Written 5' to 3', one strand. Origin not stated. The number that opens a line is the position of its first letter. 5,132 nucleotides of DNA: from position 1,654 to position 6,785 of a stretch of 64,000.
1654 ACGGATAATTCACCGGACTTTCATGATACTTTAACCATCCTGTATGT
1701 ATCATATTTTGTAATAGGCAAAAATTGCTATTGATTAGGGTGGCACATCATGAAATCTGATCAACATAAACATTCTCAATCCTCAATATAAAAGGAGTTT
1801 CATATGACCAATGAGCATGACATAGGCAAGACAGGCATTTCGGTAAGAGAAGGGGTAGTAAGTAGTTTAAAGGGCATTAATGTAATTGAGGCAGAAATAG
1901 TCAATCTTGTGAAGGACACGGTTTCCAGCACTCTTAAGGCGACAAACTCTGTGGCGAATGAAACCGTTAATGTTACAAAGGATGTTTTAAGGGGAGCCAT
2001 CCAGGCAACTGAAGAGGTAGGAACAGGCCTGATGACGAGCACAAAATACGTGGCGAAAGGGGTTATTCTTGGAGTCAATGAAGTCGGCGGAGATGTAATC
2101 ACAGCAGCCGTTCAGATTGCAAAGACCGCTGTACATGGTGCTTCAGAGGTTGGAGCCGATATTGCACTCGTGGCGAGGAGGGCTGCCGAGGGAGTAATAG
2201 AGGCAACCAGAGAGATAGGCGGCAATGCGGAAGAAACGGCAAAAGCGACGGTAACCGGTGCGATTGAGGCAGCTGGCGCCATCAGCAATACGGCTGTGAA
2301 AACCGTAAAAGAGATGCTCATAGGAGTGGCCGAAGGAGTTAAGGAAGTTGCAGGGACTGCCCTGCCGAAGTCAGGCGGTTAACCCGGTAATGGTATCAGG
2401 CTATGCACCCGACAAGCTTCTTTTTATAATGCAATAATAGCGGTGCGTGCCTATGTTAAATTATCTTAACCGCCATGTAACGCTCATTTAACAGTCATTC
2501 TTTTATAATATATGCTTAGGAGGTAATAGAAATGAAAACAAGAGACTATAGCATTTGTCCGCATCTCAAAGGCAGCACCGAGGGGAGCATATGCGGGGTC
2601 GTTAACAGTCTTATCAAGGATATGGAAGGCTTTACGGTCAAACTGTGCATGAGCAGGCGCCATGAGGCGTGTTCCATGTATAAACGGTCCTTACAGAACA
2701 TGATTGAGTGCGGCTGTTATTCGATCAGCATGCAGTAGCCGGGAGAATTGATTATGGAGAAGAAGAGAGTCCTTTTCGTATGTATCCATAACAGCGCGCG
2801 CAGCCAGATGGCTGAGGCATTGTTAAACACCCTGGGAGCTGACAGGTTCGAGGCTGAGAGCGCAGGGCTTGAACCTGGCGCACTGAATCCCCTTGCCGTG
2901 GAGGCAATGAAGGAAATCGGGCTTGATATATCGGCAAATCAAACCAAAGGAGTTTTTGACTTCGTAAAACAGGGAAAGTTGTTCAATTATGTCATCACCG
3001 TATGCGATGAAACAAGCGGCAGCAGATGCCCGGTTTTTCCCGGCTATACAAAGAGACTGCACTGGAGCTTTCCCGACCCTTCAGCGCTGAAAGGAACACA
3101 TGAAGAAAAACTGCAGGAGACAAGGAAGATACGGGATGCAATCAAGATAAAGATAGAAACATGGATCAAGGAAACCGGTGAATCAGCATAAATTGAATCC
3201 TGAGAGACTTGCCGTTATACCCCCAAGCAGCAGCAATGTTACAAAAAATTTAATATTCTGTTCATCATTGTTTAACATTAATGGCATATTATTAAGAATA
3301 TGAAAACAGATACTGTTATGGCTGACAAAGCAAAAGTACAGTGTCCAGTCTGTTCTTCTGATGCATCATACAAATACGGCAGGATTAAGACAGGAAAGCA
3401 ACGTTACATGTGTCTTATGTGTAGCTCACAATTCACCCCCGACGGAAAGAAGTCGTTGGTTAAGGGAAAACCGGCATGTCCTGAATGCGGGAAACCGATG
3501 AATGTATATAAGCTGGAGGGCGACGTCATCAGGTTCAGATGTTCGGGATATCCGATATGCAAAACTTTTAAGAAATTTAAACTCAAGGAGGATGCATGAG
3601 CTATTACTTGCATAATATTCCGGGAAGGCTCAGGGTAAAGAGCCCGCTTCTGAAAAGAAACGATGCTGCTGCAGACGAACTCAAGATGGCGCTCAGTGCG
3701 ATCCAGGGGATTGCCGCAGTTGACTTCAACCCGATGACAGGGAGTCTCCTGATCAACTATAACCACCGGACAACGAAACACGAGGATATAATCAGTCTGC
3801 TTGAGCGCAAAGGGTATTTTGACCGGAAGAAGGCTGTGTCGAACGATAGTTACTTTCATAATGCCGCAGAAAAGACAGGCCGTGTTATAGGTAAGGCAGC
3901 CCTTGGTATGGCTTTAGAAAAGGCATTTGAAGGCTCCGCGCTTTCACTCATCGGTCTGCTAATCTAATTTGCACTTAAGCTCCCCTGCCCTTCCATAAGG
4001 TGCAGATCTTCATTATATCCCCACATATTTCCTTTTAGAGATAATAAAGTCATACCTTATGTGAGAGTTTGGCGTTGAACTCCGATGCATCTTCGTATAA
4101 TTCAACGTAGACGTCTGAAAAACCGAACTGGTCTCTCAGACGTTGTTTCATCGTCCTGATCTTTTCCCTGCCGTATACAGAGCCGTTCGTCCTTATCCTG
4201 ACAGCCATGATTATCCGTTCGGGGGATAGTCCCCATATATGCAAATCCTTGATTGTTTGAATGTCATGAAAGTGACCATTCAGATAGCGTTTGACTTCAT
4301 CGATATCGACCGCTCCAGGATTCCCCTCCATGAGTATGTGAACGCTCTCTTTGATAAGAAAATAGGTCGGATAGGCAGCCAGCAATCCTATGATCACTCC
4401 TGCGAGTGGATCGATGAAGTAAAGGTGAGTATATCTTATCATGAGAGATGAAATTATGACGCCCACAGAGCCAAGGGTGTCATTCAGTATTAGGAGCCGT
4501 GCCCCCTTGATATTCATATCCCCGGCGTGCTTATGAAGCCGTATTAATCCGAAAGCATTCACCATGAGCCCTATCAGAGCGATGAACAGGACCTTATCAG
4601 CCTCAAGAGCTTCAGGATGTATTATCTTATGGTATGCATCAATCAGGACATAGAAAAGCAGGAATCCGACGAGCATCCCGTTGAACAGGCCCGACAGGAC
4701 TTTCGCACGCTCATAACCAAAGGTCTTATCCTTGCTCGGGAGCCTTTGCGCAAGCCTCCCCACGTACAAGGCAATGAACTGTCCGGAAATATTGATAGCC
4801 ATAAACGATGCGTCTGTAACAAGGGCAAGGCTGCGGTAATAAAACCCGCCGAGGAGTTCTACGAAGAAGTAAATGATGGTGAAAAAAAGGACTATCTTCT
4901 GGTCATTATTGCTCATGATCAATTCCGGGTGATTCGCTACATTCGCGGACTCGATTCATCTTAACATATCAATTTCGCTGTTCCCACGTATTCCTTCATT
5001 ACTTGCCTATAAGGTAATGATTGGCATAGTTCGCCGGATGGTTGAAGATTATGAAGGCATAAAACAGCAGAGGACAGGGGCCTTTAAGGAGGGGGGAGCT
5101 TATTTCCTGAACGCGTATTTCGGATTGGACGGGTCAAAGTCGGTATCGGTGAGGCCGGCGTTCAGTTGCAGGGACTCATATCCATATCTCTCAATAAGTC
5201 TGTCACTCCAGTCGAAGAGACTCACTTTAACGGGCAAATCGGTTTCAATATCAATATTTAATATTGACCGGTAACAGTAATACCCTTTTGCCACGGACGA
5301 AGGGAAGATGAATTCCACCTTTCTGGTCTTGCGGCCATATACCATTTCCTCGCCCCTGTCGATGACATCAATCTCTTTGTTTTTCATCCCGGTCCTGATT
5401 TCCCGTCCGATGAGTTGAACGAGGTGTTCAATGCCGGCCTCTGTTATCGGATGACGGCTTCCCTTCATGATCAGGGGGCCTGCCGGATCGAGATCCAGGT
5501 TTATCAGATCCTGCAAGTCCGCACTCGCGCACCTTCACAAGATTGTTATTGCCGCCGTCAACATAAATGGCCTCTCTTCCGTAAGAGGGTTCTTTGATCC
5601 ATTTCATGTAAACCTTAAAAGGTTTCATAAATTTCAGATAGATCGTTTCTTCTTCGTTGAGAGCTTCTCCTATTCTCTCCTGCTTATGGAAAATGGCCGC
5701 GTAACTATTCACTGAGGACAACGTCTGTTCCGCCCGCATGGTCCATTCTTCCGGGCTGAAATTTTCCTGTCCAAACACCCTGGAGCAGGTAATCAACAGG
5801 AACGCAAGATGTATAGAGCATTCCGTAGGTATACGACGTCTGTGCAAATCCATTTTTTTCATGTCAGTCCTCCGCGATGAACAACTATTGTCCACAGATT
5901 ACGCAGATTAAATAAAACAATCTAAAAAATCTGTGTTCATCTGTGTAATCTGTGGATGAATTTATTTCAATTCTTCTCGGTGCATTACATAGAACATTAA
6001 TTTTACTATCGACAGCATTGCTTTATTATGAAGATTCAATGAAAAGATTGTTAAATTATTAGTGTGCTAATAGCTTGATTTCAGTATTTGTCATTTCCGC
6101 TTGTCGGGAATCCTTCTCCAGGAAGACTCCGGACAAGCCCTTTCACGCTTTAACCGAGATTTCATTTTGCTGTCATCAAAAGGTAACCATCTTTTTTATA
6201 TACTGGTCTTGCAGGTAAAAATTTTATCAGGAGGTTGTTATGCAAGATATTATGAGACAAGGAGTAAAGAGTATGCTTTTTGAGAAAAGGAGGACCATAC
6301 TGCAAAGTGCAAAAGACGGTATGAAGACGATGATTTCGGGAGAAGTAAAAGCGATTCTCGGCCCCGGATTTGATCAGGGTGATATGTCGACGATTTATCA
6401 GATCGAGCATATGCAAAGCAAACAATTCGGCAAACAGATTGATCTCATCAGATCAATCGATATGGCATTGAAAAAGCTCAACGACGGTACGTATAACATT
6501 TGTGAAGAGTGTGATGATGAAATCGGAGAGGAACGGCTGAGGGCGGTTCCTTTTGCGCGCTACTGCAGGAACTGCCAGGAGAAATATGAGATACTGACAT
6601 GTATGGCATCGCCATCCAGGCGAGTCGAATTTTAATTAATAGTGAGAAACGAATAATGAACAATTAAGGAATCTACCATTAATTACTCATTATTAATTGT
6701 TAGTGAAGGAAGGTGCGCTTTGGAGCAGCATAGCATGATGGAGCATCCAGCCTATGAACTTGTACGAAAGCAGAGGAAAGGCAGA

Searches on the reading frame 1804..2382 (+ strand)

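Call 5: search_protein_families(library=pfam, max_evalue=0.1, proteins=[window:1804-2382:+])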
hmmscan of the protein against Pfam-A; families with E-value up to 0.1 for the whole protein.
window:1804-2382:+ (192 aa): 1 family
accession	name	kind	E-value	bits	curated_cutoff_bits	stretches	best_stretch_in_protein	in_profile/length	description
PF06911.18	Senescence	-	0.017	15.5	24.6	1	36-115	45-139/184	Senescence domain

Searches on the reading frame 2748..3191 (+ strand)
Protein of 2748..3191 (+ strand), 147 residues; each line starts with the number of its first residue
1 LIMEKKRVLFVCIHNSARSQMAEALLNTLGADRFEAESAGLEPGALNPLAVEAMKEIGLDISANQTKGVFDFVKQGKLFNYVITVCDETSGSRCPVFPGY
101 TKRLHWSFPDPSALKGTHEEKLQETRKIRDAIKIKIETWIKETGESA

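Call 34: search_protein_families(library=ncbifam, max_evalue=0.01, proteins=[window:2748-3191:+])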
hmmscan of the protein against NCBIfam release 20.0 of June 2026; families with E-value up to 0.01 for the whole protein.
window:2748-3191:+ (147 aa): 3 families
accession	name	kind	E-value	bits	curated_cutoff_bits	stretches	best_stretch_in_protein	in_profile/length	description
TIGR02691.1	arsC_pI258_fam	equivalog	1.6e-33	115.7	174.3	1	8-138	1-128/129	arsenate reductase (thioredoxin)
NF010053.0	PRK13530.1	subfamily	7.1e-29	100.8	215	1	3-141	1-130/133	arsenate reductase (thioredoxin)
TIGR02689.1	ars_reduc_gluta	equivalog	2.3e-20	73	157.6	1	6-137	1-123/126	arsenate reductase, glutathione/glutaredoxin type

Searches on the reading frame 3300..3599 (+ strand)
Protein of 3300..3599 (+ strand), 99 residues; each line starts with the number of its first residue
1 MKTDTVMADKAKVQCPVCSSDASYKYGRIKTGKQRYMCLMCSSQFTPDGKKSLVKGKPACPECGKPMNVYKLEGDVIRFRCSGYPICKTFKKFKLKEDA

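Call 5: search_protein_families(library=pfam, max_evalue=0.1, proteins=[window:3300-3599:+])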
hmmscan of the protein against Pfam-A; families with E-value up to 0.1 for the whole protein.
window:3300-3599:+ (99 aa): 26 families (the best 25 are shown)
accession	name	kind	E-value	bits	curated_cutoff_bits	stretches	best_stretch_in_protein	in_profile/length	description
PF12760.12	Zn_ribbon_IS1595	-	1.5e-07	31.7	25.4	2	56-88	17-44/46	Transposase zinc-ribbon domain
PF03119.21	DNA_ligase_ZBD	-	4.7e-07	30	25.8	1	60-88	2-26/27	NAD-dependent DNA ligase C4 zinc finger domain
PF03811.18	Zn_ribbon_InsA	-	1.9e-06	27.9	26.1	1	12-41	5-34/35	InsA N-terminal domain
PF09723.15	Zn_ribbon_8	-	1.2e-05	25.7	34.4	1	36-65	6-34/41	Zinc ribbon domain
PF07191.17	Zn_ribbon_6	-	0.00021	21.7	25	1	14-76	2-48/67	Double zinc ribbon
PF08274.17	Zn_Ribbon_YjdM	-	0.00024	21.5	30.8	1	14-46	4-30/30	PhnA Zinc-Ribbon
PF23499.1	YnfU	-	0.0005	20.4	27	1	12-46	16-49/49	YnfU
PF25206.1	DUF7836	-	0.0075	16.5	26.7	0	12-43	7-38/59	Domain of unknown function (DUF7836)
PF01155.25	HypA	-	0.008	16.6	28.9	1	29-74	64-102/112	Hydrogenase/urease nickel incorporation, metallochaperone, hypA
PF18912.6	DZR_2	-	0.0091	16.2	27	1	14-68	9-47/56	Double zinc ribbon domain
PF01396.24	Zn_ribbon_Top1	-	0.0098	16.1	32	1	59-94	3-37/39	Topoisomerase DNA binding C4 zinc finger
PF13408.12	Zn_ribbon_recom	-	0.011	16.5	25.3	1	56-84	4-32/58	Recombinase zinc beta ribbon domain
PF24460.1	DUF7575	-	0.012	15.4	28.5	0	56-67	2-13/28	Domain of unknown function (DUF7575)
PF24859.1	FdhE_central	-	0.013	16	27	0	15-45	2-35/39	FdhE, central domain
PF25164.1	CoiA_N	-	0.019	14.9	26.3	0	12-31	17-36/50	Competence protein CoiA, N-terminal domain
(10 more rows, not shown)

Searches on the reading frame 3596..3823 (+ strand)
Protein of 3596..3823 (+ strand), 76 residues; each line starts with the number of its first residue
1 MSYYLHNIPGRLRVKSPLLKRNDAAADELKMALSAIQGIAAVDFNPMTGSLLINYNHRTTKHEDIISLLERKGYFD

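Call 69: search_protein_representatives(alignment_id=A4)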
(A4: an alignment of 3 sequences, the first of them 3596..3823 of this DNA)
Query: 3 sequences, 76 profile positions. Proteins with E-value up to 0.001 (for the whole library): 3739; up to 1e-10: 144; up to 1e-30: 1. The best 150 are listed.
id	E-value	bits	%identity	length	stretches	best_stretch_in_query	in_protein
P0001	9.0e-31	121.8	-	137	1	1-75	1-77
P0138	1.6e-25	105.0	-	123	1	1-76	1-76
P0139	2.5e-20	88.4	-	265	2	4-57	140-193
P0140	1.0e-17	80.0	-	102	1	1-75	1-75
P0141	7.7e-17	77.2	-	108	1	1-75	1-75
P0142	1.0e-16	76.8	-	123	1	1-76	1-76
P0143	4.7e-16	74.7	-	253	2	3-68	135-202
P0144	7.3e-16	74.1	-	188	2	5-58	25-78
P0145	8.1e-16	73.9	-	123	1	1-75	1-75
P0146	8.3e-16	73.9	-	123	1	4-75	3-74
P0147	4.8e-15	71.4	-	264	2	5-61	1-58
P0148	8.8e-15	70.6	-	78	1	3-59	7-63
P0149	9.4e-15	70.5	-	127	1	1-59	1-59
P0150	1.1e-14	70.3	-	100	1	3-74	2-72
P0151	1.3e-14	70.1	-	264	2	4-58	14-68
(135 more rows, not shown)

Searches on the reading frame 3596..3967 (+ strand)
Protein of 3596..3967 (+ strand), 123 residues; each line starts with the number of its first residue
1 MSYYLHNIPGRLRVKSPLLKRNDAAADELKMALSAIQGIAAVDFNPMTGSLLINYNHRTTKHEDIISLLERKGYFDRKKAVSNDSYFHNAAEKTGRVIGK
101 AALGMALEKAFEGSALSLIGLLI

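Call 5: search_protein_families(library=pfam, max_evalue=0.1, proteins=[window:3596-3967:+])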
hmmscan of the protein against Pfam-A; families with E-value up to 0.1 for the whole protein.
window:3596-3967:+ (123 aa): 3 families
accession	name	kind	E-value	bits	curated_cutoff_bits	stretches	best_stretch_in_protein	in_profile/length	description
PF19991.5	HMA_2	-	1.8e-15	57.7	30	1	6-68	12-78/154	Heavy metal associated domain 2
PF00403.32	HMA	-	5.3e-05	24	24.8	1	30-74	17-61/62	Heavy-metal-associated domain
PF09561.16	RE_HpaII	-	0.049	13.4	25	1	50-123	232-301/359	HpaII restriction endonuclease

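Call 21: list_cluster_members(proteins=[P0001, window:3596-3967:+, window:14847-15431:-, window:15328-15669:-, window:14049-14726:-, window:1804-2382:+, window:9492-10700:-, window:4050-4922:-, window:11005-13482:-, window:22797-23801:-])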
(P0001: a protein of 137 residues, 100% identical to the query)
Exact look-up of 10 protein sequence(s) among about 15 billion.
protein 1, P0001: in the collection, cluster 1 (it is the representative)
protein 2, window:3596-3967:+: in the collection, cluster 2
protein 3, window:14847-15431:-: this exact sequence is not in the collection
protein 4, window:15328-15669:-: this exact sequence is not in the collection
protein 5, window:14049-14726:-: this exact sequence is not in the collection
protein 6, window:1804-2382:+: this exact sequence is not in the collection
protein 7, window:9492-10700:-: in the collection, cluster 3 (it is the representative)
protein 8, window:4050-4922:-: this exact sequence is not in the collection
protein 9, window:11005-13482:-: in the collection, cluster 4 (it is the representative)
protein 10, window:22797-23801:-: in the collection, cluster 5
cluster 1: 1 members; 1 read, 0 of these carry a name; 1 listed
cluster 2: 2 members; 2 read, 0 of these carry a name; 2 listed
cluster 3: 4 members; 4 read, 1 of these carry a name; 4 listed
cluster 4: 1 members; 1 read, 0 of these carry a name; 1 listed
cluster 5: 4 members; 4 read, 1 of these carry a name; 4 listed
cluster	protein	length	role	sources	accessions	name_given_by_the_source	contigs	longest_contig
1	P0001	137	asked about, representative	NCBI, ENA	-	-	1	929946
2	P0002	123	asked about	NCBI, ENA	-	-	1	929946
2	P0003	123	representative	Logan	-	-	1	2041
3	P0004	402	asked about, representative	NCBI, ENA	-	-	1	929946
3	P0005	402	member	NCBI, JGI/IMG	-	S-adenosylmethionine synthetase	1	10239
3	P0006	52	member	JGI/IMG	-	-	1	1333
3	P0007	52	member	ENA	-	-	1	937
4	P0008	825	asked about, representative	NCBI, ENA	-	-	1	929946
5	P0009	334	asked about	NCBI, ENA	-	-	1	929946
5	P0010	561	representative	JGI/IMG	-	DNA primase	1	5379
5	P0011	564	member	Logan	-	-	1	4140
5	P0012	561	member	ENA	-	-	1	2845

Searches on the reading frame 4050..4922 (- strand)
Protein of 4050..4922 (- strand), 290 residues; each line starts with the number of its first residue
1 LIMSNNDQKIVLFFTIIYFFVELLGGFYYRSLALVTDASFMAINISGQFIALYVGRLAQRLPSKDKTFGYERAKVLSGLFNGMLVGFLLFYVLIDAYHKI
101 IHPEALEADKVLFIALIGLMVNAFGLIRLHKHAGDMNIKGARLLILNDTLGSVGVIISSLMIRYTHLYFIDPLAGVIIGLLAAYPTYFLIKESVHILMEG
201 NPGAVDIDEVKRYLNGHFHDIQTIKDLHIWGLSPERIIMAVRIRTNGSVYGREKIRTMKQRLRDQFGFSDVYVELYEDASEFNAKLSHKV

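Call 5: search_protein_families(library=pfam, max_evalue=0.1, proteins=[window:4050-4922:-])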
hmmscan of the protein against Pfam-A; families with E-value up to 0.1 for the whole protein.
window:4050-4922:- (290 aa): 4 families
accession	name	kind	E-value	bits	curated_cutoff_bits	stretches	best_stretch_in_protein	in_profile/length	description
PF01545.26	Cation_efflux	-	1.3e-39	136.5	26.6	1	10-198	3-198/198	Cation efflux family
PF16916.11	ZT_dimer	-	2.8e-06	27.7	26.7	1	205-273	4-73/78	Dimerisation domain of Zinc Transporter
PF01769.21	MgtE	-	0.00036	21.2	27.6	0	44-120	10-81/125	Divalent cation transporter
PF10324.15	7TM_GPCR_Srw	-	0.066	12.9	22.2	0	4-44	238-279/319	Serpentine type 7TM GPCR chemoreceptor Srw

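Call 34: search_protein_families(library=ncbifam, max_evalue=0.01, proteins=[window:4050-4922:-])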
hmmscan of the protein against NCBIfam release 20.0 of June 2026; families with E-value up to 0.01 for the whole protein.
window:4050-4922:- (290 aa): 9 families
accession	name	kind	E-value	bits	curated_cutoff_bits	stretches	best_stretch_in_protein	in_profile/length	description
TIGR01297.1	CDF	superfamily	6e-54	183.2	82.35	1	9-276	6-281/285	cation diffusion facilitator family transporter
NF002923.0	PRK03557.1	equivalog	4.1e-43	147.8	408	1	4-246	15-260/313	CDF family zinc transporter ZitB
NF033827.1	CDF_efflux_DmeF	equivalog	1.1e-30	107.1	250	2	130-275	169-308/309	CDF family Co(II)/Ni(II) efflux transporter DmeF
NF052621.1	MngEfTpMntE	equivalog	1.6e-15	57.3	500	1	30-221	28-223/293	manganese efflux transporter MntE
NF007064.0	PRK09509.1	equivalog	1.4e-07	30.8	447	1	19-271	24-280/300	CDF family cation-efflux transporter FieF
NF050169.1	CatEfflxFieF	equivalog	3.4e-07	29.8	420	1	32-230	35-232/282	cation efflux pump FieF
NF033615.1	CDF_MamM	equivalog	1.5e-06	27.7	350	1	16-225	20-233/290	magnetosome biogenesis CDF transporter MamM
NF033616.1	CDF_MamB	equivalog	1.7e-05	24.5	350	1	22-250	23-254/284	magnetosome biogenesis CDF transporter MamB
NF052602.1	Zn_efflux_Cdf31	equivalog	0.004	16.6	460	1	10-155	12-158/299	CDF family zinc efflux transporter Cdf31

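Call 72: search_solved_structures(query=window:4050-4922:-, max_evalue=0.00001, show_alignments=3)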
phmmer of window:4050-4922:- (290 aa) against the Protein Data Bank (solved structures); distinct sequences matched with E-value up to 0.00001: 11.
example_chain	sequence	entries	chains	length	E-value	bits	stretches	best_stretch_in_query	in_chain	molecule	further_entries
9jj3_B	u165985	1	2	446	5e-27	98.3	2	14-125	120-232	Probable proton-coupled zinc antiporter SLC30A4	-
8zb0_A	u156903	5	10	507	6.6e-27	97.9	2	11-136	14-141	Proton-coupled zinc antiporter SLC30A1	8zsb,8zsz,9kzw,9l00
8j2g_A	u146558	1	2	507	7.7e-27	97.7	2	11-136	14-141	Proton-coupled zinc antiporter SLC30A1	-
8xm6_B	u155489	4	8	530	8.1e-27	97.6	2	11-136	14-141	Proton-coupled zinc antiporter SLC30A1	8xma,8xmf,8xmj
8j7t_A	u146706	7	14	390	2e-23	86.5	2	9-137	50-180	Zinc transporter 7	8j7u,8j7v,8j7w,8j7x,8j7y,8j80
6xpd_B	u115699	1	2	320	5.9e-23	84.9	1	16-268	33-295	Zinc transporter 8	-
6xpe_B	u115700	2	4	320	6.2e-23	84.9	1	16-268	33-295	Zinc transporter 8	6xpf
9kvx_B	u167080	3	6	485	1.3e-22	83.8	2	11-128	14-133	Calcium/manganese antiporter SLC30A10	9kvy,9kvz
7y5g_B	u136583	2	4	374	3.5e-22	82.4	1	14-275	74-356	Zinc transporter 8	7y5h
8xn1_A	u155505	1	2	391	1.2e-18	70.8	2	134-275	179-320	Probable proton-coupled zinc antiporter SLC30A3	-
9jj1_A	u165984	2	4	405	1.3e-18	70.6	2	134-275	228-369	Probable proton-coupled zinc antiporter SLC30A3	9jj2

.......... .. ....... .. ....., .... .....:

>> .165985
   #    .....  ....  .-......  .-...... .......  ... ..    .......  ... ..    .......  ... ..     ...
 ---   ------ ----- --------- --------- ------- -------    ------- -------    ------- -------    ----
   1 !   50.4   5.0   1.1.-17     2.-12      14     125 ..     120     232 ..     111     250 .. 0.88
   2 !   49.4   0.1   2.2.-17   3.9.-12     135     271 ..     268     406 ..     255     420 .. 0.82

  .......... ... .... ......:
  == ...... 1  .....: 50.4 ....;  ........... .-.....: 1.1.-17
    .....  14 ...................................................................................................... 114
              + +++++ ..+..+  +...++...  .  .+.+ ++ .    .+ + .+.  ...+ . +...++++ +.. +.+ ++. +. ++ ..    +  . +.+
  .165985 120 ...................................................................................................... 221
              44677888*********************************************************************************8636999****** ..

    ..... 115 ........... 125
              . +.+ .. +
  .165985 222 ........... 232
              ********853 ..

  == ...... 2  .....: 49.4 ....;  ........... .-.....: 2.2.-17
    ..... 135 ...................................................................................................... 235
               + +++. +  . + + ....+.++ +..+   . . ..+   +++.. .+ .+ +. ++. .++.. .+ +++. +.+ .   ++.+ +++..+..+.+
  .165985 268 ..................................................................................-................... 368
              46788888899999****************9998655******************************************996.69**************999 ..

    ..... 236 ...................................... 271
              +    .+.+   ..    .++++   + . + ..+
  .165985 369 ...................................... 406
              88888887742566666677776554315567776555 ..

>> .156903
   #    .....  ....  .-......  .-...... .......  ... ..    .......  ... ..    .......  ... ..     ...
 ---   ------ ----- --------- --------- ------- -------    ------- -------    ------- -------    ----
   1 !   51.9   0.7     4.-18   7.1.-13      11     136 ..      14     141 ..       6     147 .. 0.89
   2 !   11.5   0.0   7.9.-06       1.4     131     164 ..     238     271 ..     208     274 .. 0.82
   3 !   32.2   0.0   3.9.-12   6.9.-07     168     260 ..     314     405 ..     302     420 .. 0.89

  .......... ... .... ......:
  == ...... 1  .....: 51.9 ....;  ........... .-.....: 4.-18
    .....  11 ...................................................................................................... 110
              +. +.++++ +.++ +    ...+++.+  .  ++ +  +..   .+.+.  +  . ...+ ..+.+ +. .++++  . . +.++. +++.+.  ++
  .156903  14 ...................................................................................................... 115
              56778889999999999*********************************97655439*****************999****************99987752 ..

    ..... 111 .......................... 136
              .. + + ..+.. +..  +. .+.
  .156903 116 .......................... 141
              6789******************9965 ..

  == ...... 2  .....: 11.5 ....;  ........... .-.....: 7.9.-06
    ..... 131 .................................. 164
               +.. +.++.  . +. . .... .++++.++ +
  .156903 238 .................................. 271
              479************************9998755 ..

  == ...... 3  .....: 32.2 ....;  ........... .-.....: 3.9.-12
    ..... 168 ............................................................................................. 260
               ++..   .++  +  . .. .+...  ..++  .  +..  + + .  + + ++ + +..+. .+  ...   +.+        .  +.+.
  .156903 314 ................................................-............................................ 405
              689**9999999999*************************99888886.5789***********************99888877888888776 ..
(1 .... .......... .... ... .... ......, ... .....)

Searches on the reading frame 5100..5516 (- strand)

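Call 47: search_protein_families(library=pfam, max_evalue=0.1, proteins=[window:5100-5516:-])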
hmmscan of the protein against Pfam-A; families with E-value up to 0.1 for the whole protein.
window:5100-5516:- (138 aa): 3 families
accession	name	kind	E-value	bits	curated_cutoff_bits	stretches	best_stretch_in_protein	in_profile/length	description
PF07608.17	DUF1571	-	1.8e-27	96.6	27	1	6-136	73-208/208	Protein of unknown function (DUF1571)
PF03888.20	MucB_RseB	-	1.4e-07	31.7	22.3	1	50-129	102-176/178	MucB/RseB N-terminal domain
PF17131.11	LolA_like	-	0.091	12.8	30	0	50-117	72-137/184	Outer membrane lipoprotein-sorting protein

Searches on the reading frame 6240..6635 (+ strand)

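Call 47: search_protein_families(library=pfam, max_evalue=0.1, proteins=[window:6240-6635:+])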
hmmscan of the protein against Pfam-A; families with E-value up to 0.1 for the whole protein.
window:6240-6635:+ (131 aa): 2 families
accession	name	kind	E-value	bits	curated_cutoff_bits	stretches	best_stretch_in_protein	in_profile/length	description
PF01258.23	zf-dskA_traR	-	7.3e-15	55.1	24.9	1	83-117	1-35/36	Prokaryotic dksA/traR C4-type zinc finger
PF24463.1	DUF7577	-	0.067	13.2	28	0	107-116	17-26/27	Domain of unknown function (DUF7577)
